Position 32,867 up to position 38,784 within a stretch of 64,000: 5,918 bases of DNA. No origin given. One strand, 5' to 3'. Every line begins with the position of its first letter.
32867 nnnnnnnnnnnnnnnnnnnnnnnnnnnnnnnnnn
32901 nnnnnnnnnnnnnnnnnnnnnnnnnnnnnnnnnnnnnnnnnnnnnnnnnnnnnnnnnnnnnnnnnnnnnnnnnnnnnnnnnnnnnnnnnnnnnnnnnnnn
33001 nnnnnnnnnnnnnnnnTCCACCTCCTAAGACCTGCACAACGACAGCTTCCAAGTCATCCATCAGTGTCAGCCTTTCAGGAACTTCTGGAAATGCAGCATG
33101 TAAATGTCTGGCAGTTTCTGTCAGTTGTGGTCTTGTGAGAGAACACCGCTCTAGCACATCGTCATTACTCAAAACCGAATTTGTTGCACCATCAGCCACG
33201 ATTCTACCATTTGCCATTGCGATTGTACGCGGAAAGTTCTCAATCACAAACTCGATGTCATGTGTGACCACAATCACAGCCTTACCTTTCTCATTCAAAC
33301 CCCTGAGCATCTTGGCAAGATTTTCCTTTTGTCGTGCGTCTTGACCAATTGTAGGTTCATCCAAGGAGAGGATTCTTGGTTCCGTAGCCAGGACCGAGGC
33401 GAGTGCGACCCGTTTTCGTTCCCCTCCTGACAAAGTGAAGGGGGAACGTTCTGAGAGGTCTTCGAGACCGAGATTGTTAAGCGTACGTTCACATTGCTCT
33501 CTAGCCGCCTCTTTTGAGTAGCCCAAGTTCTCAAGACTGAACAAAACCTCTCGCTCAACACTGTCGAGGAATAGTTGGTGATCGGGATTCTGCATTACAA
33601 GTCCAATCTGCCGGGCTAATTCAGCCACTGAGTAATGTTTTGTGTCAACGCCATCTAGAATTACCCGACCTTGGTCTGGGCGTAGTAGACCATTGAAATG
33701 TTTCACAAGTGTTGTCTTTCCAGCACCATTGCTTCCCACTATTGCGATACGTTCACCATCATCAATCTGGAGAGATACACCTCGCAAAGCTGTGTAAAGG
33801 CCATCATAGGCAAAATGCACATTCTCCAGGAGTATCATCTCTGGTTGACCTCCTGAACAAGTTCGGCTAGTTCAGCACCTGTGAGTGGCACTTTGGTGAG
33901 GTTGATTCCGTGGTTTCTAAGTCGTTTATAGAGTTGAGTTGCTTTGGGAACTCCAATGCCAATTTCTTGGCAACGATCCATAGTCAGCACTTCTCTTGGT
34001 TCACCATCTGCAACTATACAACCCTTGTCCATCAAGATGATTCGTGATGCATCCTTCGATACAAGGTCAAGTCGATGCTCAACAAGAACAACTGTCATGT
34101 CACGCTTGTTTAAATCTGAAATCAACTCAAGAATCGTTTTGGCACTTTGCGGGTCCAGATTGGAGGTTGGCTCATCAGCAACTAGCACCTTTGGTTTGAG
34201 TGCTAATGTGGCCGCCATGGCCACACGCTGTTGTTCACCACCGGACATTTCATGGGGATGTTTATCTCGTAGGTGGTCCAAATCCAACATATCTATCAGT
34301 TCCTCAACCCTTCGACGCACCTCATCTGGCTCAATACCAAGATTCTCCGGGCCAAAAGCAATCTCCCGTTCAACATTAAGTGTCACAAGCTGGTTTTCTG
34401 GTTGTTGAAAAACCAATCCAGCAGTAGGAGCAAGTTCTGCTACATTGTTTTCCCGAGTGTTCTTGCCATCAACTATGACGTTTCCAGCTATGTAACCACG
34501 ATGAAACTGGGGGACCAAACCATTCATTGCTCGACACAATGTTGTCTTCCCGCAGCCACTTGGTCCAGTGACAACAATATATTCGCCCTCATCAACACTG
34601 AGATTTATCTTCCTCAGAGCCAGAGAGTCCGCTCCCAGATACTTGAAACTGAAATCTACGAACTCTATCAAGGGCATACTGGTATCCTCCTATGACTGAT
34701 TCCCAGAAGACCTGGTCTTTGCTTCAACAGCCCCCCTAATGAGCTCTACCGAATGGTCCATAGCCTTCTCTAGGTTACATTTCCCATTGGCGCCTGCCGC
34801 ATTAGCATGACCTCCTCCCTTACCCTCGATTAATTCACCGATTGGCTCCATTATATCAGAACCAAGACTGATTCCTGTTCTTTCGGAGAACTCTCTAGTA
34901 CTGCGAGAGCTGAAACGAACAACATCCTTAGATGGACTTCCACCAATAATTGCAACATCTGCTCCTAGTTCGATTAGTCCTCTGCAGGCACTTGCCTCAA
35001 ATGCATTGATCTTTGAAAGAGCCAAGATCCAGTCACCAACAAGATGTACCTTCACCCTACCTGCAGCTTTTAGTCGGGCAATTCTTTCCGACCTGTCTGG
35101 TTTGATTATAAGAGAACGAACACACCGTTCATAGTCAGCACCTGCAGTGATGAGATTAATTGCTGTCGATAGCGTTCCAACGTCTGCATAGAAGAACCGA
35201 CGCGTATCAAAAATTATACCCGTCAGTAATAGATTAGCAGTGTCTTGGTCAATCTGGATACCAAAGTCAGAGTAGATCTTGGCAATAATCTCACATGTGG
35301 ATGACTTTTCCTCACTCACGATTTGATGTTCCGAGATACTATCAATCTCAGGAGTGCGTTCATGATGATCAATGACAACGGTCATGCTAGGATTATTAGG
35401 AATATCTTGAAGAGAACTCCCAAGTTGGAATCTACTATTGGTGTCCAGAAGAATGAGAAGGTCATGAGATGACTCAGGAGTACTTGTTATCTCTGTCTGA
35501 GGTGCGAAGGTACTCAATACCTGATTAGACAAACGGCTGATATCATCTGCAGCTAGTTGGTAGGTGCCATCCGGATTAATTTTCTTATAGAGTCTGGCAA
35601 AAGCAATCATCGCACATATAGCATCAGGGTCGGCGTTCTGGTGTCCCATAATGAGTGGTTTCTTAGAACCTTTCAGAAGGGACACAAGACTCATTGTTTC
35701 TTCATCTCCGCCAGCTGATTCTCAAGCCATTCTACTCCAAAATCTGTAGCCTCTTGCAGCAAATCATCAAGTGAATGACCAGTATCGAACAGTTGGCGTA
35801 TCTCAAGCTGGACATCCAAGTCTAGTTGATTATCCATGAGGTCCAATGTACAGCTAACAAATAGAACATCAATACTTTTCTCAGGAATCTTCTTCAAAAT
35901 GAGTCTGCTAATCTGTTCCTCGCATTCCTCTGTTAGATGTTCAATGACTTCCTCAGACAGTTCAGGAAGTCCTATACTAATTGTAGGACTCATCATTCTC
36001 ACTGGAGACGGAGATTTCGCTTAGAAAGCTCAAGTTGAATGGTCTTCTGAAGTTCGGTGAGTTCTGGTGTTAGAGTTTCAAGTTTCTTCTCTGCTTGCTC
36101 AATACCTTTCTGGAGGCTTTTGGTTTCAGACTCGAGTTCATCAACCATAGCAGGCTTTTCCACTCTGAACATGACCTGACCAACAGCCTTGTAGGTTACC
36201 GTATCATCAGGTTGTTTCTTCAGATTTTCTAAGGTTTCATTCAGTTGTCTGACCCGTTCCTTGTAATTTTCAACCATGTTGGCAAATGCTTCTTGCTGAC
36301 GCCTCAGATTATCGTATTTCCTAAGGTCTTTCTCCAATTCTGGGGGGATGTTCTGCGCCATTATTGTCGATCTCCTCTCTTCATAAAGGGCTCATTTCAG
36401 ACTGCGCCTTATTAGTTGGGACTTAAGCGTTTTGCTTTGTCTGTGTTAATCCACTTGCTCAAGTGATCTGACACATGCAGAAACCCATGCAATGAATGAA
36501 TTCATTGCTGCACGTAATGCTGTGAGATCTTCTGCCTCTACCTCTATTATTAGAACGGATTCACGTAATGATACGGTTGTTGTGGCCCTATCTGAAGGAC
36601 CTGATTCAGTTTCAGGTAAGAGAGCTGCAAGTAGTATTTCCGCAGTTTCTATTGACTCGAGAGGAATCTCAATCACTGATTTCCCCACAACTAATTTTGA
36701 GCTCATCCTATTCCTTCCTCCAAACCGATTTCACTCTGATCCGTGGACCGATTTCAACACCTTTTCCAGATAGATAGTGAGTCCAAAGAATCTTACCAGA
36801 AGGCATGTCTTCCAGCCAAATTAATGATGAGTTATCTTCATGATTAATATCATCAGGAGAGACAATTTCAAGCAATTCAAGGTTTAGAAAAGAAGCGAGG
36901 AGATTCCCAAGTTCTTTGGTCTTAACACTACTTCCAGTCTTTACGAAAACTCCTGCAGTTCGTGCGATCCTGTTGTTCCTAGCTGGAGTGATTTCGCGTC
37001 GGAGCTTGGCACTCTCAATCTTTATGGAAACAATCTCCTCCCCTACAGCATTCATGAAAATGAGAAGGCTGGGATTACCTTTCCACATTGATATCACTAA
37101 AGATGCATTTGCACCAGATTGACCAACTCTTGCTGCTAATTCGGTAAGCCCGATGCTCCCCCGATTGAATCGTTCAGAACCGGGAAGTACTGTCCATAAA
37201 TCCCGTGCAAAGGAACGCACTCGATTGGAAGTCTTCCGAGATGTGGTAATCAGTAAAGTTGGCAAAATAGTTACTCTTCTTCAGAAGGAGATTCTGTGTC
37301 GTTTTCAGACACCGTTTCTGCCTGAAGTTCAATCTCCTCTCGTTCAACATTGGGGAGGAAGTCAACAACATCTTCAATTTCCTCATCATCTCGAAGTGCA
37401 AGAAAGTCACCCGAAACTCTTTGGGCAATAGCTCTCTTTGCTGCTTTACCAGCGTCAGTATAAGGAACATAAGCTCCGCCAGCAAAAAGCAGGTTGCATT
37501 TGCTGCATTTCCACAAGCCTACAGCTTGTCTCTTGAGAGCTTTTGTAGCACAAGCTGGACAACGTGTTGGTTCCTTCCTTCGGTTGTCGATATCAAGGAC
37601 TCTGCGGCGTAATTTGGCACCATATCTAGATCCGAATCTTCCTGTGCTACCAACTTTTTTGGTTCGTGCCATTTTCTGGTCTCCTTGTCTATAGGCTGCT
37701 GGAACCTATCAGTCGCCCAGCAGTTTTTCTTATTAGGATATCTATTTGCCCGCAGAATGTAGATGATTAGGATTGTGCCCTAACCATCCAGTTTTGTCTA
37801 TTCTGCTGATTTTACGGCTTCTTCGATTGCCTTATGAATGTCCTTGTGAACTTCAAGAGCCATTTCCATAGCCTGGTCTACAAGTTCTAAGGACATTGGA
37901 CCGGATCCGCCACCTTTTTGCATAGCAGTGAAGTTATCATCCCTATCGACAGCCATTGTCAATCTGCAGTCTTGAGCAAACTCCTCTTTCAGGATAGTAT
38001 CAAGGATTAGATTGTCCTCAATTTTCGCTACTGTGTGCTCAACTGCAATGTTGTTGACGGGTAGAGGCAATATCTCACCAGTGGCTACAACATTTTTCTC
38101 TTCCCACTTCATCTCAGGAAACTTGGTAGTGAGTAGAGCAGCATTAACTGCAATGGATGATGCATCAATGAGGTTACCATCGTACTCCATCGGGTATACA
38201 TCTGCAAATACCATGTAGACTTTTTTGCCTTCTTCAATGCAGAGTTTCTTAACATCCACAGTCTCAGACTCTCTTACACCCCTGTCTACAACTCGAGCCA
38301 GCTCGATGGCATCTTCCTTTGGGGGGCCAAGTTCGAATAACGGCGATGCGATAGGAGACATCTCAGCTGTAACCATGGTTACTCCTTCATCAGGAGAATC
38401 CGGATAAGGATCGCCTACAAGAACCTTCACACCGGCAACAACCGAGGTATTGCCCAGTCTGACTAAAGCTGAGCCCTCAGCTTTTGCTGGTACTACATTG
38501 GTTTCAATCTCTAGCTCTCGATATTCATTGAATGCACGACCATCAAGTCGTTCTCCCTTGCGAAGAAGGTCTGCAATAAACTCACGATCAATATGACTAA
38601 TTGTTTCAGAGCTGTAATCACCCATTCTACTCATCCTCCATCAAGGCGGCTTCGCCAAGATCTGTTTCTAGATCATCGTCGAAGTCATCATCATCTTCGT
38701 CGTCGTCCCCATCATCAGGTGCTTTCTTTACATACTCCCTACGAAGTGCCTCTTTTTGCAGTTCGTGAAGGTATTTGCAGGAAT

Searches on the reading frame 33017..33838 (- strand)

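Call 85: search_protein_families(library=pfam, proteins=[window:33017-33838:-], max_evalue=0.0001)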
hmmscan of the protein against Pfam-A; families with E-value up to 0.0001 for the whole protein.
window:33017-33838:- (274 aa): 3 families
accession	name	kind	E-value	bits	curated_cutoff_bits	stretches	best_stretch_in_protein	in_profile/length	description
PF00005.33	ABC_tran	-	3.2e-34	118.9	25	1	18-163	1-136/137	ABC transporter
PF13304.12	AAA_21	-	3.7e-08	34.2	27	0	119-197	221-302/304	AAA domain, putative AbiEii toxin, Type IV TA system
PF02463.25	SMC_N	-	6.7e-08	32.7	40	1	31-199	27-203/220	RecF/RecN/SMC N terminal domain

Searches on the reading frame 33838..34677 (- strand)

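Call 85: search_protein_families(library=pfam, proteins=[window:33838-34677:-], max_evalue=0.0001)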
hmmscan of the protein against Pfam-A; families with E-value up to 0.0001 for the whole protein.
window:33838-34677:- (280 aa): 6 families
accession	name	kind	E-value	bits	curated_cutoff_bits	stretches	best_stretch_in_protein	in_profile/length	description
PF00005.33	ABC_tran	-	9.4e-29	101.2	25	1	21-172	1-137/137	ABC transporter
PF13304.12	AAA_21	-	3.5e-08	34.3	27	1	127-198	221-295/304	AAA domain, putative AbiEii toxin, Type IV TA system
PF02463.25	SMC_N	-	7.6e-08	32.5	40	1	32-208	25-204/220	RecF/RecN/SMC N terminal domain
PF13401.12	AAA_22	-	9.6e-06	26.4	27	0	33-174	7-96/130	AAA domain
PF13191.12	AAA_16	-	1e-05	26.6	32.6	1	30-190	23-160/167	AAA ATPase domain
PF01695.23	IstB_IS21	-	5e-05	23.3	24.1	0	28-51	89-112/238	IstB-like ATP binding protein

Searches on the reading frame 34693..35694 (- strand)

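Call 85: search_protein_families(library=pfam, proteins=[window:34693-35694:-], max_evalue=0.0001)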
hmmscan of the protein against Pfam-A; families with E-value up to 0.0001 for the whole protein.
window:34693-35694:- (334 aa): 2 families
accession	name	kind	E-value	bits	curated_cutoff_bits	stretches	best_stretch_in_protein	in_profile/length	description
PF01368.27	DHH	-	1.8e-19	70.7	28.1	1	14-160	3-125/125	DHH family, N-terminal domain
PF02272.25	DHHA1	-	4.9e-06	27.4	25.9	1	243-315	29-92/102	DHHA1 domain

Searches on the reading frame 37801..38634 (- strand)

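Call 85: search_protein_families(library=pfam, proteins=[window:37801-38634:-], max_evalue=0.0001)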
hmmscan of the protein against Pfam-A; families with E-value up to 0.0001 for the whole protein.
window:37801-38634:- (278 aa): 2 families
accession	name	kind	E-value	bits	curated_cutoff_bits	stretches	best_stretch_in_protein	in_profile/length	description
PF01138.27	RNase_PH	-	3.3e-27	95.9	25.5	1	37-173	1-130/130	3' exoribonuclease family, domain 1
PF03725.20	RNase_PH_C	-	8.6e-13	48.5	20.8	1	201-261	7-66/67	3' exoribonuclease family, domain 2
